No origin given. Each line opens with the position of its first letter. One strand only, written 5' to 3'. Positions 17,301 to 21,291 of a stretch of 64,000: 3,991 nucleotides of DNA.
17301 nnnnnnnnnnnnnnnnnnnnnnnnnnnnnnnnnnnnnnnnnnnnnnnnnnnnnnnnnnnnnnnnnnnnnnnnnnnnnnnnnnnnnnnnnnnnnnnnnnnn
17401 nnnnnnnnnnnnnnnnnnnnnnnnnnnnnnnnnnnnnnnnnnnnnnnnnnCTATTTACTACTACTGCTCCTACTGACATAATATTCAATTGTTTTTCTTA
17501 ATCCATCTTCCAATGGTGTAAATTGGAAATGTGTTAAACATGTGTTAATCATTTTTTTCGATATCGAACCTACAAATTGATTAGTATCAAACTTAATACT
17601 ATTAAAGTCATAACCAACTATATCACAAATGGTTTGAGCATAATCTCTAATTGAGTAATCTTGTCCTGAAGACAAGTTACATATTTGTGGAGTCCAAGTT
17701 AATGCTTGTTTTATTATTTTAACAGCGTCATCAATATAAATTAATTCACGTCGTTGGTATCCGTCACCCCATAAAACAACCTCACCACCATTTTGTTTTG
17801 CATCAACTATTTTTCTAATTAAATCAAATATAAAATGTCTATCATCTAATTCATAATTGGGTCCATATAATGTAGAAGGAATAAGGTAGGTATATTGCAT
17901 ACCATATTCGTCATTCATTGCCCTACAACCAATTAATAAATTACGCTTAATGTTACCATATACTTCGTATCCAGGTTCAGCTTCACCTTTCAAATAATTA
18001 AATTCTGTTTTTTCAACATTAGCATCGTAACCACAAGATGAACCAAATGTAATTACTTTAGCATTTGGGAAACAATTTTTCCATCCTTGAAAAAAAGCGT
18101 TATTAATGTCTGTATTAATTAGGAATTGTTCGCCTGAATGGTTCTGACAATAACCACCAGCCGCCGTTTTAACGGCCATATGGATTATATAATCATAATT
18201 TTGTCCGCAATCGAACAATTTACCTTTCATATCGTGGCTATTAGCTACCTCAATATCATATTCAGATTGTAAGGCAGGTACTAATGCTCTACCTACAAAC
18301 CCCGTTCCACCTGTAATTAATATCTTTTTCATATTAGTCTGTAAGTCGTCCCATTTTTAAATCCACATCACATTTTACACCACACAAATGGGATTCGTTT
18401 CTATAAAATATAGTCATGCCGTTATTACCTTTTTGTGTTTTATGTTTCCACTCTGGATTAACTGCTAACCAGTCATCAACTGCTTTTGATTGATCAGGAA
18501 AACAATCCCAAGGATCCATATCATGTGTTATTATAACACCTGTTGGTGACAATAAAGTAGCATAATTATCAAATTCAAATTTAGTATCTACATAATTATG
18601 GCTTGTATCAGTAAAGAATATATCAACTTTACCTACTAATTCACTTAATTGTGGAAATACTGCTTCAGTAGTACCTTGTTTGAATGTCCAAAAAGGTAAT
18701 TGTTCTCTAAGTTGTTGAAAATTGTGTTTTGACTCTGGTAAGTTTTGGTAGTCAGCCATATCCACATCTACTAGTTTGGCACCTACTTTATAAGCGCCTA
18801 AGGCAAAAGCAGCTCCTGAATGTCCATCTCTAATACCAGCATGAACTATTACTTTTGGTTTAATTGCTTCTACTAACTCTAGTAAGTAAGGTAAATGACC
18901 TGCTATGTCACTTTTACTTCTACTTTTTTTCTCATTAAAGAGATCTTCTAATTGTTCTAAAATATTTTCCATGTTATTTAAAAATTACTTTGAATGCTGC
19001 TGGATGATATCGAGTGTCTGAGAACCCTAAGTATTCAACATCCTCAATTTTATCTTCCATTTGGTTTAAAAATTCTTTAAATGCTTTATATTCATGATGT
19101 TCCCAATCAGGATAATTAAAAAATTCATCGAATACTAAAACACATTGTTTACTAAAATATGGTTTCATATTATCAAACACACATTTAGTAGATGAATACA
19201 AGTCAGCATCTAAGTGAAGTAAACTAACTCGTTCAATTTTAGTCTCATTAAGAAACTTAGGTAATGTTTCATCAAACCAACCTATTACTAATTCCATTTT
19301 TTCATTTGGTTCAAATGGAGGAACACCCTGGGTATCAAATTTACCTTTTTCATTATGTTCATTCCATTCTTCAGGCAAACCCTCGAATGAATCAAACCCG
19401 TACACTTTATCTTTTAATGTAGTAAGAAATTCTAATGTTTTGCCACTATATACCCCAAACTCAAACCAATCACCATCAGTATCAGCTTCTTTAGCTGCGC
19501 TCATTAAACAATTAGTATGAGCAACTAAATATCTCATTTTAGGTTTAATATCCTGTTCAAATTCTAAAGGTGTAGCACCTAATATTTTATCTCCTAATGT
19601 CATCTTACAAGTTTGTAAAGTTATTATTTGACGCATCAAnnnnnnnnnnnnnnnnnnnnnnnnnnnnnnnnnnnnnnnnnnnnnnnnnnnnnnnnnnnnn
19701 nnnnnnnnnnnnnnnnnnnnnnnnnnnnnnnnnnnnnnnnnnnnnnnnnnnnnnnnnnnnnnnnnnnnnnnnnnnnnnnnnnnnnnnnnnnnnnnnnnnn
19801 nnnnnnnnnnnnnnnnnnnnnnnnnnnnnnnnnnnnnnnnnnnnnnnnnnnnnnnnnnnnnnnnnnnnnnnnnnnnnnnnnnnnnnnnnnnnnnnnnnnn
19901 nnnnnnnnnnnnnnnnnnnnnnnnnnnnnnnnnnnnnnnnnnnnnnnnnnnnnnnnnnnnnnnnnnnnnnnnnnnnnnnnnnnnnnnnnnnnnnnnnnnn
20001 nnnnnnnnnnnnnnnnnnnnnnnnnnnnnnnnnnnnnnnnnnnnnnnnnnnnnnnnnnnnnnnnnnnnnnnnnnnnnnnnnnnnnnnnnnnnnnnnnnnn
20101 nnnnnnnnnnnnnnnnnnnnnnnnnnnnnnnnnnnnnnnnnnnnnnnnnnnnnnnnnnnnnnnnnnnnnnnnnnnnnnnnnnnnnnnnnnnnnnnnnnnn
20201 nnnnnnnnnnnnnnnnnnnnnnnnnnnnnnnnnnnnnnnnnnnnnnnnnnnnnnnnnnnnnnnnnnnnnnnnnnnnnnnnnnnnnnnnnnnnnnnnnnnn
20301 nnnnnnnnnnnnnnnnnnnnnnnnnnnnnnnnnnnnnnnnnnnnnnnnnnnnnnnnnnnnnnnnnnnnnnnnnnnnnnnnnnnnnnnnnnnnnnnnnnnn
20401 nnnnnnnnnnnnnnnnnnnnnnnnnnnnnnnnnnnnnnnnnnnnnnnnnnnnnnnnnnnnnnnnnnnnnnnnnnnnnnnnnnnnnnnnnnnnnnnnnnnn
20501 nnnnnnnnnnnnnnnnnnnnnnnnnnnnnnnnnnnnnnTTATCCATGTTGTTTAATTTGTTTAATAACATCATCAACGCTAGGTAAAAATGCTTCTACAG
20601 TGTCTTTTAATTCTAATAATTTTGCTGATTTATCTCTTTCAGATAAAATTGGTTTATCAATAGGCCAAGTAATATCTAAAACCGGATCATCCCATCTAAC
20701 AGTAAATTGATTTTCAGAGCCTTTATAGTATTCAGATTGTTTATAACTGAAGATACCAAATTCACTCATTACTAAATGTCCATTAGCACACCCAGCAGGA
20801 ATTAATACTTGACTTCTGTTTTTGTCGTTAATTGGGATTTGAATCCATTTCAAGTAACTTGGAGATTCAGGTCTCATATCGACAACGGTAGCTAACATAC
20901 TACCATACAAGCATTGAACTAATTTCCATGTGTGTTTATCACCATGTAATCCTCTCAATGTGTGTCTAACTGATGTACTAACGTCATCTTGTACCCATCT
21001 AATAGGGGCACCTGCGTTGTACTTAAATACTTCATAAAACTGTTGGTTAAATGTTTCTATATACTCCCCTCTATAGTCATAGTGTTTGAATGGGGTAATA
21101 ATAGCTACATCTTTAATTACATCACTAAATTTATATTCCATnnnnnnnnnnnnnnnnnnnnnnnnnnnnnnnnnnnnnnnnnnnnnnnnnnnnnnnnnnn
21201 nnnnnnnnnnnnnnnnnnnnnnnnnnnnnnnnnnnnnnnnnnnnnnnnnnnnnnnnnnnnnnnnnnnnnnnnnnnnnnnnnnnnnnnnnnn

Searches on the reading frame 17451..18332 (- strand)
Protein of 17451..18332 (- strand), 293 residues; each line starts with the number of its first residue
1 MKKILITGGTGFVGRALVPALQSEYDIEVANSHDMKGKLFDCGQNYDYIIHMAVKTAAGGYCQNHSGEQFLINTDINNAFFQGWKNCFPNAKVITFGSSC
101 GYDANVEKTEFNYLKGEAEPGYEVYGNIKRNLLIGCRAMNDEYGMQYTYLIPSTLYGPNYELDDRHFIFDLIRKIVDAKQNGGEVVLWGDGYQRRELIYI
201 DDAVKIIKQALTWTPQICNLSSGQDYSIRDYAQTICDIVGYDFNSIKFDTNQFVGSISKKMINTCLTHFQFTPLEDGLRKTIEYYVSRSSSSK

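Call 3: search_protein_families(library=pfam, proteins=[window:17451-18332:-], max_evalue=1)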
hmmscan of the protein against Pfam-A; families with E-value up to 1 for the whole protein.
window:17451-18332:- (293 aa): 6 families
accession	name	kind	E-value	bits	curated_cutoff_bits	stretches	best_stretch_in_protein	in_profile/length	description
PF01370.27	Epimerase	-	1.1e-32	113.8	20.9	1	4-213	1-227/240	NAD dependent epimerase/dehydratase family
PF16363.11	GDP_Man_Dehyd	-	4.6e-09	36.6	27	2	134-243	162-270/332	GDP-mannose 4,6 dehydratase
PF02719.21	Polysacc_synt_2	-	0.064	12.9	20.2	0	194-245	200-253/293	Polysaccharide biosynthesis protein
PF01073.25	3Beta_HSD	-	0.11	11.9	22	1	5-26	1-22/280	3-beta hydroxysteroid dehydrogenase/isomerase family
PF04321.23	RmlD_sub_bind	-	0.2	11.1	27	1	3-26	2-26/287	RmlD substrate binding domain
PF07993.18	NAD_binding_4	-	0.22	11.1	20.1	1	6-21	1-16/258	Male sterility protein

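Call 4: search_protein_families(library=ncbifam, proteins=[window:17451-18332:-], max_evalue=1)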
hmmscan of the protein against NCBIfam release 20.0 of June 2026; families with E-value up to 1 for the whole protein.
window:17451-18332:- (293 aa): 18 families
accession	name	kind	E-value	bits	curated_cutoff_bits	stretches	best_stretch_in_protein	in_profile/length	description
NF047922.1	GDPFucSynFcl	equivalog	5.2e-33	114.8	500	1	2-289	3-305/308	GDP-L-fucose synthase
TIGR01181.1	dTDP_gluc_dehyt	equivalog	4.9e-13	48.9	365.1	2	137-291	163-317/321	dTDP-glucose 4,6-dehydratase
TIGR02197.1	heptose_epim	equivalog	6.6e-08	32.1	274.6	2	44-285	65-313/316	ADP-glyceromanno-heptose 6-epimerase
NF007490.0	PRK10084.1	subfamily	7.5e-07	28.4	649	2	142-286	184-335/361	dTDP-glucose 4,6-dehydratase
NF007582.0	PRK10217.1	equivalog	1.7e-06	27.4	698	2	1-23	1-23/355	dTDP-glucose 4,6-dehydratase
TIGR01777.1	yfcH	hypoth_equivalog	2.8e-05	23.8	207.35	1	4-25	1-22/292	TIGR01777 family oxidoreductase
NF047837.1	UDPAcbARedWbcJ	equivalog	0.00022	20.2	500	1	3-54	2-55/372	UDP-2-acetamido-2,6-beta-L-arabino-hexul-4-ose reductase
TIGR04180.1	EDH_00030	hypoth_equivalog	0.00042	19.5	475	1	151-249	171-265/297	NAD-dependent 4,6-dehydratase LegB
NF050030.1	thlkprotThyD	equivalog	0.00056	19.2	400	1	3-33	2-32/305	thylakoid membrane protein ThyD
NF008872.0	PRK11908.1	equivalog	0.0007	18.7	294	1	137-239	161-271/349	bifunctional UDP-4-keto-pentose/UDP-xylose synthase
NF042422.1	oxyalk_red_OleD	equivalog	0.0013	18.2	580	1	3-24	2-23/329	2-alkyl-3-oxoalkanoate reductase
TIGR01179.1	galE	equivalog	0.0099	14.7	262.3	0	3-23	1-21/332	UDP-glucose 4-epimerase GalE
TIGR03466.1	HpnA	hypoth_equivalog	0.077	11.9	367.65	1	3-23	2-22/327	hopanoid-associated sugar epimerase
TIGR01746.1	Thioester-redct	subfamily_domain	0.087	12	213.35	1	3-29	1-28/371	thioester reductase domain-containing protein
NF005754.0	PRK07578.1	equivalog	0.088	12.7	167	1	2-32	1-31/200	short chain dehydrogenase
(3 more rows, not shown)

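Call 43: search_solved_structures(query=window:17451-18332:-, max_evalue=1e-10, show_alignments=2)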
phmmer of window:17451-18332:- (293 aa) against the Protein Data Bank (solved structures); distinct sequences matched with E-value up to 1e-10: 16.
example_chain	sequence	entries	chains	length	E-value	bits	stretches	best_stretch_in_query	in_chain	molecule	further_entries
1bws_A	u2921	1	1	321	5.1e-23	85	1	3-287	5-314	PROTEIN (GDP-4-KETO-6-DEOXY-D-MANNOSE EPIMERASE/REDUCTASE)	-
7ll6_A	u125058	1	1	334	5.4e-23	84.9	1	2-288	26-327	GDP-L-fucose synthase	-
8du0_A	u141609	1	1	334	5.4e-23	84.9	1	2-288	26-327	GDP-L-fucose synthase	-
1bsv_A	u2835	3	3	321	1.8e-22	83.2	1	3-287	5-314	PROTEIN (GDP-FUCOSE SYNTHETASE) | GDP-FUCOSE SYNTHETASE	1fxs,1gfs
1e6u_A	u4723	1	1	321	1.1e-21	80.6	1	3-287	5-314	GDP-FUCOSE SYNTHETASE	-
1e7s_A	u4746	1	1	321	1.7e-21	80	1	3-287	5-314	GDP-FUCOSE SYNTHETASE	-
1e7q_A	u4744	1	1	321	2.1e-21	79.7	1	3-287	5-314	GDP-FUCOSE SYNTHETASE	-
1e7r_A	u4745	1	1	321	1.3e-20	77.1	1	3-287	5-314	GDP-FUCOSE SYNTHETASE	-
4e5y_A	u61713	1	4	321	1.4e-19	73.7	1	3-287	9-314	GDP-L-fucose synthase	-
4b8w_A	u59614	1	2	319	1.4e-19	73.7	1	3-287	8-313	GDP-L-FUCOSE SYNTHASE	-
4b8z_A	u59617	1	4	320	1.4e-19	73.7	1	3-287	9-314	GDP-L-FUCOSE SYNTHASE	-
4bkp_A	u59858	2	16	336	1.7e-19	73.5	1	3-287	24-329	GDP-L-FUCOSE SYNTHASE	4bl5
6aqy_A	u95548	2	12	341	9.5e-19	71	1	4-288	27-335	gdp-l-fucose synthetase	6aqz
8ewu_A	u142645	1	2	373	1e-13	54.5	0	175-288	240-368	GDP-L-fucose synthase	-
6dnt_A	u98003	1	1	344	5.2e-13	52.1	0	43-288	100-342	NAD-dependent epimerase/dehydratase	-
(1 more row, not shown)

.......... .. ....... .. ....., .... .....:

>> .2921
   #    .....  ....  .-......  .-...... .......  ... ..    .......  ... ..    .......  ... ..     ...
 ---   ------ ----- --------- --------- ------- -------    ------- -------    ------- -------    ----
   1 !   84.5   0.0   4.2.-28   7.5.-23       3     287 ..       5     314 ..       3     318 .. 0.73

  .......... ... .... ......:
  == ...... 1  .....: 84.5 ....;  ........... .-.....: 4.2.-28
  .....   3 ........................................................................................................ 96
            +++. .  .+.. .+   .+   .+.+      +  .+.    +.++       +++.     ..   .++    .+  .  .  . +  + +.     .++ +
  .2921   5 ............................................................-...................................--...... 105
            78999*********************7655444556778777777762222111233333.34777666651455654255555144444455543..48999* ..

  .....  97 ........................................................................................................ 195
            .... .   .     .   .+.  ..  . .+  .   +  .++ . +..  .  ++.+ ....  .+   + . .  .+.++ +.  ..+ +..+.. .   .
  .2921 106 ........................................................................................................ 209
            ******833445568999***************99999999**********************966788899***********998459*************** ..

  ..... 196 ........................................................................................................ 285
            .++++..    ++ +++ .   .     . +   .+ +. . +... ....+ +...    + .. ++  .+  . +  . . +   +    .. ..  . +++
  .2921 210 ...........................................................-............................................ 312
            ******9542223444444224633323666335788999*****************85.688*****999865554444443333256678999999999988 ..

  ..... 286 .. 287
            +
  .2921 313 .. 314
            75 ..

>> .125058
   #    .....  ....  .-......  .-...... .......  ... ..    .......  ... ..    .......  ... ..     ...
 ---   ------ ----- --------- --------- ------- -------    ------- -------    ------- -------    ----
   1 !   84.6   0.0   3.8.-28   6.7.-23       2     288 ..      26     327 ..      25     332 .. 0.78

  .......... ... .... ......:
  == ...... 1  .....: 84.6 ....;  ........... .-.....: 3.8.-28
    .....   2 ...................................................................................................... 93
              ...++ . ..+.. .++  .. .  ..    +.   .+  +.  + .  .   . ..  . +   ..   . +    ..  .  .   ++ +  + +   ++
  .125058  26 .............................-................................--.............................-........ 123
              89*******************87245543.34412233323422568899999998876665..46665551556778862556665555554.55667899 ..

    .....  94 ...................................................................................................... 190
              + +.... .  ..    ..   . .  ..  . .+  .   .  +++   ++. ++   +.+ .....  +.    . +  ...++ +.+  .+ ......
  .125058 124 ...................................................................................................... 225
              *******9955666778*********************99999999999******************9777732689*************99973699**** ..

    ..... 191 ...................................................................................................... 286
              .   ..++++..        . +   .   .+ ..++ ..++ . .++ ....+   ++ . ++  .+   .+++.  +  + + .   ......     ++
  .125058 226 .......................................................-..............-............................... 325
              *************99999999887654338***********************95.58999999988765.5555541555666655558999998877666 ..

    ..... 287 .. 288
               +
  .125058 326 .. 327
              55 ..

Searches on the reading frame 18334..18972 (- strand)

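Call 3: search_protein_families(library=pfam, proteins=[window:18334-18972:-], max_evalue=1)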
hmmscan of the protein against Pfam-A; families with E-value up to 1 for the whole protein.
window:18334-18972:- (212 aa): 2 families
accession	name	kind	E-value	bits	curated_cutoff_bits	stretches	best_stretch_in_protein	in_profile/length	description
PF13578.12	Methyltransf_24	-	1.3e-10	42.5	26.3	1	44-151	2-104/105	Methyltransferase domain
PF04989.18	RMNT_CmcI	-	0.0025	18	23.2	1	31-179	25-187/206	Rhamnosyl O-methyltransferase/CmcI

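Call 4: search_protein_families(library=ncbifam, proteins=[window:18334-18972:-], max_evalue=1)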
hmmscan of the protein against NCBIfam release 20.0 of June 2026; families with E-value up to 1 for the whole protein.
window:18334-18972:- (212 aa): 1 family
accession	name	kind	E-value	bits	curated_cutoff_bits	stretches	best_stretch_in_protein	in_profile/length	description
NF040953.1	Arch_udg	equivalog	0.16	11.4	250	1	19-47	92-120/184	type-4 uracil-DNA glycosylase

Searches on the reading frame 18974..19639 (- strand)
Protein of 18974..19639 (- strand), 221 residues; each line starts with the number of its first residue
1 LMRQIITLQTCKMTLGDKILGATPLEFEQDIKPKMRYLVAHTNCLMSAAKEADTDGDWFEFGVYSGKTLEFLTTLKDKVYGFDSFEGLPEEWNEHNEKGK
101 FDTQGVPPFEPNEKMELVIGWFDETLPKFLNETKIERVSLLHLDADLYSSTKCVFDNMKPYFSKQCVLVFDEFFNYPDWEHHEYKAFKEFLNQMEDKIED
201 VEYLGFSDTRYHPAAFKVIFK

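Call 3: search_protein_families(library=pfam, proteins=[window:18974-19639:-], max_evalue=1)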
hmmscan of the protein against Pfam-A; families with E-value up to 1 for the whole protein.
window:18974-19639:- (221 aa): 3 families
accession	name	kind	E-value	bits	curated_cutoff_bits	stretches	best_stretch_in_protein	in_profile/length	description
PF05711.17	TylF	-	2.3e-11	43.9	23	2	112-202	172-256/264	Macrocin-O-methyltransferase (TylF)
PF13578.12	Methyltransf_24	-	2.4e-08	35.3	26.3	1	60-172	2-104/105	Methyltransferase domain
PF13489.12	Methyltransf_23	-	0.081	13.1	27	1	48-118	16-85/164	Methyltransferase domain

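Call 4: search_protein_families(library=ncbifam, proteins=[window:18974-19639:-], max_evalue=1)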
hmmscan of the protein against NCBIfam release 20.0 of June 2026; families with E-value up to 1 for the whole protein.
window:18974-19639:- (221 aa): 1 family
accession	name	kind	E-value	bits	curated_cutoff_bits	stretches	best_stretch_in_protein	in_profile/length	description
NF050046.1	PueAB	exception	0.15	10.4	670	1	91-194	223-326/616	polyurethane esterase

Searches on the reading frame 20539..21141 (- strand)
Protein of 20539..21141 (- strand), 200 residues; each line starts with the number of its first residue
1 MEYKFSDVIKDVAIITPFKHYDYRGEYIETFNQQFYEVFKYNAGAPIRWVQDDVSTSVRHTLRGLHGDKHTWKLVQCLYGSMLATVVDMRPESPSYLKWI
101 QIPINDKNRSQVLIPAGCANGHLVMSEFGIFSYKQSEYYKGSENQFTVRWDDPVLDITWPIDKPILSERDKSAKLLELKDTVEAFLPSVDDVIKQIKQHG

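Call 3: search_protein_families(library=pfam, proteins=[window:20539-21141:-], max_evalue=1)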
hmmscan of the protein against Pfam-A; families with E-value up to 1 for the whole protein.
window:20539-21141:- (200 aa): 2 families
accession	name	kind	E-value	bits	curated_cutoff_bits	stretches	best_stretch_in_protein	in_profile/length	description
PF00908.23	dTDP_sugar_isom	-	1.5e-44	152.1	27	1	9-176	4-166/168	dTDP-4-dehydrorhamnose 3,5-epimerase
PF25772.1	HEAT_RRP12_N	-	0.27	10.9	27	1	58-91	130-161/275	RRP12-like, N-terminal HEAT repeats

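Call 4: search_protein_families(library=ncbifam, proteins=[window:20539-21141:-], max_evalue=1)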
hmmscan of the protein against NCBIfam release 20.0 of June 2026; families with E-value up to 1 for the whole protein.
window:20539-21141:- (200 aa): 1 family
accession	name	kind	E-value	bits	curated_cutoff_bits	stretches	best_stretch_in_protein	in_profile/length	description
TIGR01221.1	rmlC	equivalog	4.8e-41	140.5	155.75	1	8-177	6-173/176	dTDP-4-dehydrorhamnose 3,5-epimerase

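Call 55: search_solved_structures(query=window:20539-21141:-, max_evalue=1e-8, show_alignments=0)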
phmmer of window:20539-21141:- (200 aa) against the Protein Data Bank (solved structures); distinct sequences matched with E-value up to 1e-8: 38.
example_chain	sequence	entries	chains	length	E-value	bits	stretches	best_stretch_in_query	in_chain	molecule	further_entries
8dcl_A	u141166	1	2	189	5.4e-34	120.6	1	5-172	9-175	GDP-D-glycero-4-keto-D-lyxo-heptose-3-epimerase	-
7ani_A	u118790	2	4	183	5.7e-34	120.6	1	5-172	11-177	Thymidine diphospho-4-keto-rhamnose 3,5-epimerase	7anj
8dak_A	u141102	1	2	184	9.9e-34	119.8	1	5-172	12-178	GDP-D-glycero-4-keto-d-lyxo-heptose-3-epimerase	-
7an4_A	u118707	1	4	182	6.2e-33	117.2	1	5-171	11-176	Thymidine diphospho-4-keto-rhamnose 3,5-epimerase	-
7ang_A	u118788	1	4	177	6.4e-33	117.1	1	5-171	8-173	Thymidine diphospho-4-keto-rhamnose 3,5-epimerase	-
7m14_A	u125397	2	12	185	8e-33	116.8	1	5-171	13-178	Thymidine diphospho-4-keto-rhamnose 3,5-epimerase | GDP-D-glycero-L-gluco-heptose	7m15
8dco_A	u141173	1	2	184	2e-32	115.5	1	4-172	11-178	GDP-D-glycero-4-keto-D-lyxo-heptose-3,5-epimerase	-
8db5_A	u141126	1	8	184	2.9e-32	115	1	6-172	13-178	GDP-D-glycero-4-keto-d-lyxo-heptose-3,5-epimerase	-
1dzr_A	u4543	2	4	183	9e-31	110.1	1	8-177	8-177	DTDP-4-DEHYDRORHAMNOSE 3,5-EPIMERASE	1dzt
2ixi_A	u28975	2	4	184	5.7e-30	107.5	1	9-176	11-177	DTDP-4-DEHYDRORHAMNOSE 3,5-EPIMERASE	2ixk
1rtv_A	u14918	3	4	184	5.9e-30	107.5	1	9-176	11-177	dTDP-4-dehydrorhamnose 3,5-epimerase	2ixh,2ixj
6din_A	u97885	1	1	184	6.1e-30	107.4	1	9-176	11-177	dTDP-4-dehydrorhamnose 3,5-epimerase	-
9uyw_A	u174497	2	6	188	8.4e-30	106.9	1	2-176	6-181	dTDP-4-dehydrorhamnose 3,5-epimerase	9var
1ep0_A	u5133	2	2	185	1e-29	106.7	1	2-176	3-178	DTDP-6-DEOXY-D-XYLO-4-HEXULOSE 3,5-EPIMERASE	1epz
23eg_A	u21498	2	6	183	1.1e-29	106.6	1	3-176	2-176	dTDP-4-dehydrorhamnose 3,5-epimerase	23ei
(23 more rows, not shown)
